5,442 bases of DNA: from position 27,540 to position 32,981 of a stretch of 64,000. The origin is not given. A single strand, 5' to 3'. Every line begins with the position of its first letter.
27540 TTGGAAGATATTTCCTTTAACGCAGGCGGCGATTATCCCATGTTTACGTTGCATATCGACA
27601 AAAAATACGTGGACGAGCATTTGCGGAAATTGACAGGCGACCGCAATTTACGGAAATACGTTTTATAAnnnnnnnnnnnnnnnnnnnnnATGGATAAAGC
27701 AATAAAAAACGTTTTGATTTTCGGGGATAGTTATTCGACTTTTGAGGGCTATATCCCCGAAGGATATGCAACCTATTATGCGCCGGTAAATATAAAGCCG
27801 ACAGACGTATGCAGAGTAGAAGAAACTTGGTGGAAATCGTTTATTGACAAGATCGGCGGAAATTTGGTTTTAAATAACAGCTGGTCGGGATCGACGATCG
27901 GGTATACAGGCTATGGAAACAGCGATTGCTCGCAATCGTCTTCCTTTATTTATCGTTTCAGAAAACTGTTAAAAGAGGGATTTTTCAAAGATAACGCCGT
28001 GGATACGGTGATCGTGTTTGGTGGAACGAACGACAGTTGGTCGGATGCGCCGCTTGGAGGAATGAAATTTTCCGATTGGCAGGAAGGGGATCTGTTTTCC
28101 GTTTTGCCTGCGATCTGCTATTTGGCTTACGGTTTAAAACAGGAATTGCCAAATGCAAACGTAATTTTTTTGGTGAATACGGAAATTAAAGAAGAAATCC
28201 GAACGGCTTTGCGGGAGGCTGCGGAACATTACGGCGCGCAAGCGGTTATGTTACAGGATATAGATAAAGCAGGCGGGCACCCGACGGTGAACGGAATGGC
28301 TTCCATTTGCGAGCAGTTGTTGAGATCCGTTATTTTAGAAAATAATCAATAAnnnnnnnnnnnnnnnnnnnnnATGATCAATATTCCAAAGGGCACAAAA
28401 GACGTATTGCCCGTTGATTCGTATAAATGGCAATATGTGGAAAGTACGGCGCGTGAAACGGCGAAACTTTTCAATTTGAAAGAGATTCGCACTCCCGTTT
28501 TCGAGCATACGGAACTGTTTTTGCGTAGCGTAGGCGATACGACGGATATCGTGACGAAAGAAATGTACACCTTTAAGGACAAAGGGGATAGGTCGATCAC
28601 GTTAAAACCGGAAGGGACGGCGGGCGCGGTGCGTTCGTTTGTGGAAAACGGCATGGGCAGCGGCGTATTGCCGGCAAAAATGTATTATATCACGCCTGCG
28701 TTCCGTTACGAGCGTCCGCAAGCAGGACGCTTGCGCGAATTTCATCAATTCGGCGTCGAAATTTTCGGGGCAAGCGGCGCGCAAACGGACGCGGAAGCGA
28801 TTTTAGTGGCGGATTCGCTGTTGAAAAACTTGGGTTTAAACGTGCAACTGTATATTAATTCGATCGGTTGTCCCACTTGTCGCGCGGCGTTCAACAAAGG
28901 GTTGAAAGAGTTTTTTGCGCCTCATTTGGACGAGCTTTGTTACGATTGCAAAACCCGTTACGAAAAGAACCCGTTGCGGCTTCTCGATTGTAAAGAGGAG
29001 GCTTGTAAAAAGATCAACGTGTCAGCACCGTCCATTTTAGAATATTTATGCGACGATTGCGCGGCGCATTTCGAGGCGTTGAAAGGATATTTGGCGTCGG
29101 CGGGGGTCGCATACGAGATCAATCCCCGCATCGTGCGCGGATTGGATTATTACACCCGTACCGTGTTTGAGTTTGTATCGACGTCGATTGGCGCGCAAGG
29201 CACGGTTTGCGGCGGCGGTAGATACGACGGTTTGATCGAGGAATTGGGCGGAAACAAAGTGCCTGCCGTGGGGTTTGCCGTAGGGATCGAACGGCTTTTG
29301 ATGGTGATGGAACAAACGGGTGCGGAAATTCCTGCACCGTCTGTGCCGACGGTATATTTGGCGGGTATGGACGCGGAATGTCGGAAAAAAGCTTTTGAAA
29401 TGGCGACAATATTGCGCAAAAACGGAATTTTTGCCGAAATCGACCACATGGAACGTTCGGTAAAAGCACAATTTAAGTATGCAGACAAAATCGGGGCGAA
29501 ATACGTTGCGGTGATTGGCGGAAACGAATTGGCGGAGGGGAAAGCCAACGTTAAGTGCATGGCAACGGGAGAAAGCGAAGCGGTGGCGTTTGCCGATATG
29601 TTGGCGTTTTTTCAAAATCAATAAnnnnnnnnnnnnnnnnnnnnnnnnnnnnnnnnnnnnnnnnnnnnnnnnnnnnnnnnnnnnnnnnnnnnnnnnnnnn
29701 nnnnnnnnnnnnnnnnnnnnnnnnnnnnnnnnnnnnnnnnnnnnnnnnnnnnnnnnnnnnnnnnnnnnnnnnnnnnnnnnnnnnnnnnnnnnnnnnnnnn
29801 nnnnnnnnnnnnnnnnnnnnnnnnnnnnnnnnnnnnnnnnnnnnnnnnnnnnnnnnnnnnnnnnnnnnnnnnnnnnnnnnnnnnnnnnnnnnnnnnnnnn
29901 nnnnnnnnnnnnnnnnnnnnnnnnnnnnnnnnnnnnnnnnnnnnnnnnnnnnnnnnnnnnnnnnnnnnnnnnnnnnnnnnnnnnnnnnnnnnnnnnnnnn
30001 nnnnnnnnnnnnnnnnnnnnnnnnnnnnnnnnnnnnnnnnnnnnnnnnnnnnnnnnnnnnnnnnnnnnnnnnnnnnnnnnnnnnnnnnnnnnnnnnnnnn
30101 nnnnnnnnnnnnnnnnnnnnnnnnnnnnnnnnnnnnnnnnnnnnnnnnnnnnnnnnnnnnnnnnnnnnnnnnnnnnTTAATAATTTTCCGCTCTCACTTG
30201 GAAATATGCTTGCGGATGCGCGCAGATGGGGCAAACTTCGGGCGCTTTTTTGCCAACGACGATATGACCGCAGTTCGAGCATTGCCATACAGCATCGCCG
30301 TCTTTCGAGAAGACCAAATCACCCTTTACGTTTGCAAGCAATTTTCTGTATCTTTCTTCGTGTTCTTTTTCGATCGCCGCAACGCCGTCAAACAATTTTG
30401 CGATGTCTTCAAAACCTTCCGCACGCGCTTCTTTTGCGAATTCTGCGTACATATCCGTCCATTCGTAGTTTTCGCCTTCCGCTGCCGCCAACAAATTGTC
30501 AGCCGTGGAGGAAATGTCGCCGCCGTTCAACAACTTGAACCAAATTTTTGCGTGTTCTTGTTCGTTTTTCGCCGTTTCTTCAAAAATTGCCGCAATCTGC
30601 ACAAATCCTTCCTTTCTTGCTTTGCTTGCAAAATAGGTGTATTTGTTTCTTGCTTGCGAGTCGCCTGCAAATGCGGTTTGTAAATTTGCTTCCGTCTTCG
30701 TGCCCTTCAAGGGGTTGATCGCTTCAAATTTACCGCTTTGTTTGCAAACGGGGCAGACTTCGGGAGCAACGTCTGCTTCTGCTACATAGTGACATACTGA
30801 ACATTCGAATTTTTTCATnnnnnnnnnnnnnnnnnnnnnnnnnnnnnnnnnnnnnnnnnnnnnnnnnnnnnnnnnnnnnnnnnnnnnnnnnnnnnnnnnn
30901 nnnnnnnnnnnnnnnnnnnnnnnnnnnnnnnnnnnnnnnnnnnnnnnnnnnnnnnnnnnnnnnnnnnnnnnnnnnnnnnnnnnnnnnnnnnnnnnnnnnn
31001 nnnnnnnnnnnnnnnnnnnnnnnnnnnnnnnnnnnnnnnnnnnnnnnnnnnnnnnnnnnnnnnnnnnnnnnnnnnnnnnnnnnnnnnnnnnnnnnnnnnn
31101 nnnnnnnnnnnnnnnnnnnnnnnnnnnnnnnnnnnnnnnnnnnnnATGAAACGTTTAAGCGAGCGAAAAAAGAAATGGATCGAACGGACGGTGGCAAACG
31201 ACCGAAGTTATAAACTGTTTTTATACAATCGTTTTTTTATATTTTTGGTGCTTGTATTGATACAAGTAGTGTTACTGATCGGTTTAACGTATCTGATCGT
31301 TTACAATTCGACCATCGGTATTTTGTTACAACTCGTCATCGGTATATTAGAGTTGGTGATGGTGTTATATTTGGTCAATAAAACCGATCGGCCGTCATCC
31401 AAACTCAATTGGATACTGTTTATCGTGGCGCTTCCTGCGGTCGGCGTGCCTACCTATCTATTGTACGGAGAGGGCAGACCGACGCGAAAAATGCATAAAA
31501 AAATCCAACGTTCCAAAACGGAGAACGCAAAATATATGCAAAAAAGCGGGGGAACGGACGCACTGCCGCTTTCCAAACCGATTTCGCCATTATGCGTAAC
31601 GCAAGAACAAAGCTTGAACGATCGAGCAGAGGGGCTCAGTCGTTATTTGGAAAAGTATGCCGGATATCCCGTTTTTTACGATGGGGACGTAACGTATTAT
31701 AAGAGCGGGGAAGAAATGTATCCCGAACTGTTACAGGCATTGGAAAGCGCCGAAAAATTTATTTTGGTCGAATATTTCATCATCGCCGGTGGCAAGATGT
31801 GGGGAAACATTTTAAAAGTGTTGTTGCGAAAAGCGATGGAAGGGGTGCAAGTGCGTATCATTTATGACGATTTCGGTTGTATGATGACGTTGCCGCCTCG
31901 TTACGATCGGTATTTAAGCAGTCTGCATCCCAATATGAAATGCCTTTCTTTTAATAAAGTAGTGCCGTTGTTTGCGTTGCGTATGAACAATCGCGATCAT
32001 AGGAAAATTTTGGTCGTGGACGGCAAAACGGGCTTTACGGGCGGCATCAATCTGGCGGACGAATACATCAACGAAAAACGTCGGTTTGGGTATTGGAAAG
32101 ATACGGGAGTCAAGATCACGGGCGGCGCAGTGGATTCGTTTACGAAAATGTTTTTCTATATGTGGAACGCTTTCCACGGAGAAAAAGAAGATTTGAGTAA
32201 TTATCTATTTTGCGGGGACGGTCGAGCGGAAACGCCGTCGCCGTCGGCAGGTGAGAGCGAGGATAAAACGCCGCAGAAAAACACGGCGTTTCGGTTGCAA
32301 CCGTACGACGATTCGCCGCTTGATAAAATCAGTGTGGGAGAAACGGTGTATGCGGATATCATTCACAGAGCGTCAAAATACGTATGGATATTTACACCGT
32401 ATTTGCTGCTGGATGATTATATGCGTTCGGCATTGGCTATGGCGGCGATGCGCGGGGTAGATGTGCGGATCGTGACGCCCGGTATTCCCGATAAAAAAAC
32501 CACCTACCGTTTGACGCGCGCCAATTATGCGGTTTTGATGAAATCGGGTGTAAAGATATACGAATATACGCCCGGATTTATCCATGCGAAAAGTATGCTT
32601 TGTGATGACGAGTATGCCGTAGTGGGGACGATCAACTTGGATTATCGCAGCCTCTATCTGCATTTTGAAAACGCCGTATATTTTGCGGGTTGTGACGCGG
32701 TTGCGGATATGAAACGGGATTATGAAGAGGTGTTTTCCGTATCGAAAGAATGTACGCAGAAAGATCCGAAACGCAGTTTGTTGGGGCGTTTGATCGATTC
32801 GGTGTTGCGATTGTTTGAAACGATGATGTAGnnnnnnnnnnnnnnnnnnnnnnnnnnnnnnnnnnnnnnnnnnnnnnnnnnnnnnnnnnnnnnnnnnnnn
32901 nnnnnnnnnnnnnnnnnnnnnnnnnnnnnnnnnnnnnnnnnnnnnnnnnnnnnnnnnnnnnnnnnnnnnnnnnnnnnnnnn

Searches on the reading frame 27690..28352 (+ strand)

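Call 38: search_protein_families(library=pfam, proteins=[window:27690-28352:+], max_evalue=0.00001)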
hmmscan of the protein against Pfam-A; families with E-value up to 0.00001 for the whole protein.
window:27690-28352:+ (220 aa): 1 family
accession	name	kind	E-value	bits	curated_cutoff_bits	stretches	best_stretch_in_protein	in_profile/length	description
PF16255.11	Lipase_GDSL_lke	-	1e-44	152.8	29.2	1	6-210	1-199/203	GDSL-like Lipase/Acylhydrolase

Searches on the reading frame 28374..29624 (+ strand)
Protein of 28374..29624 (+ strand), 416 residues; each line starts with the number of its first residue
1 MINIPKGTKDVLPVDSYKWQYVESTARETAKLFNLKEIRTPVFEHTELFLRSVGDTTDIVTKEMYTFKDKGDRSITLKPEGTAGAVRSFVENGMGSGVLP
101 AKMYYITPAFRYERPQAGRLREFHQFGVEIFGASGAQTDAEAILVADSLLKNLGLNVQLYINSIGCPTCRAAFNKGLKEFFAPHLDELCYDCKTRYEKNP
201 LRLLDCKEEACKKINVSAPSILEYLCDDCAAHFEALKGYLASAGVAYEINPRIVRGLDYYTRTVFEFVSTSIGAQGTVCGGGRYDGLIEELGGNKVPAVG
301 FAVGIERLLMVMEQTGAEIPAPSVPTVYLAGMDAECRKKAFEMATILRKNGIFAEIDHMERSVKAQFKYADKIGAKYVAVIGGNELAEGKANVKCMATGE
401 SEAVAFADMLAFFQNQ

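Call 38: search_protein_families(library=pfam, proteins=[window:28374-29624:+], max_evalue=0.00001)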
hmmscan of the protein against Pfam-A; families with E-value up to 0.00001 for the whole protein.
window:28374-29624:+ (416 aa): 3 families
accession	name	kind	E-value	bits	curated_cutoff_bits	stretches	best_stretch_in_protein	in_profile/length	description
PF13393.11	tRNA-synt_His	-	4e-38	131.8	25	1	7-308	1-308/308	Histidyl-tRNA synthetase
PF00587.30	tRNA-synt_2b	-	6.8e-20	72.3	29.3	1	65-312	1-175/179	tRNA synthetase class II core domain (G, H, P, S and T)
PF03129.25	HGTP_anticodon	-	3e-15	56.6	21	1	331-415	6-93/94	Anticodon binding domain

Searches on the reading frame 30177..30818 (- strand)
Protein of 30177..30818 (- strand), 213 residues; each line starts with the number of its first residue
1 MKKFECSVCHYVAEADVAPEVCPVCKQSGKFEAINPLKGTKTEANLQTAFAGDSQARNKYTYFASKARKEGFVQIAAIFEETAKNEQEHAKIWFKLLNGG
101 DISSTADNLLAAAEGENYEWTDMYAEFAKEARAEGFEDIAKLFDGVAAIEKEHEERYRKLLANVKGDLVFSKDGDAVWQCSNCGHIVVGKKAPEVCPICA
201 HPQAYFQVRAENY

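Call 38: search_protein_families(library=pfam, proteins=[window:30177-30818:-], max_evalue=0.00001)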
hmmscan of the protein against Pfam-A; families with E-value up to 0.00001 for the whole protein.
window:30177-30818:- (213 aa): 3 families
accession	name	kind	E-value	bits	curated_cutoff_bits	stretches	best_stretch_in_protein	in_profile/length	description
PF02915.23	Rubrerythrin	-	2.8e-26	93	22.8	1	45-161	2-137/137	Rubrerythrin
PF21349.2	RUBY_RBDX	-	9.3e-22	76.6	26.5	2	178-207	1-30/30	Rubrerythrin, rubredoxin-like domain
PF23455.1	DUF7129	-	2.5e-06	27.6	30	0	3-26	11-34/45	Domain of unknown function (DUF7129)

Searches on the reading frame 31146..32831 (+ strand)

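Call 38: search_protein_families(library=pfam, proteins=[window:31146-32831:+], max_evalue=0.00001)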
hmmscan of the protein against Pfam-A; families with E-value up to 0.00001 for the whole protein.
window:31146-32831:+ (561 aa): 3 families
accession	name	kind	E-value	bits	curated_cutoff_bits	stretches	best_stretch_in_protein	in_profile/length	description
PF13091.12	PLDc_2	-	5.8e-37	126.9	27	2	404-528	3-130/132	PLD-like domain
PF00614.28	PLDc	-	3.9e-15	55.5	21.9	1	280-307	1-28/28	Phospholipase D Active site motif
PF13396.11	PLDc_N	-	1.7e-06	28.4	23.3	1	70-108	4-41/42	Phospholipase_D-nuclease N-terminal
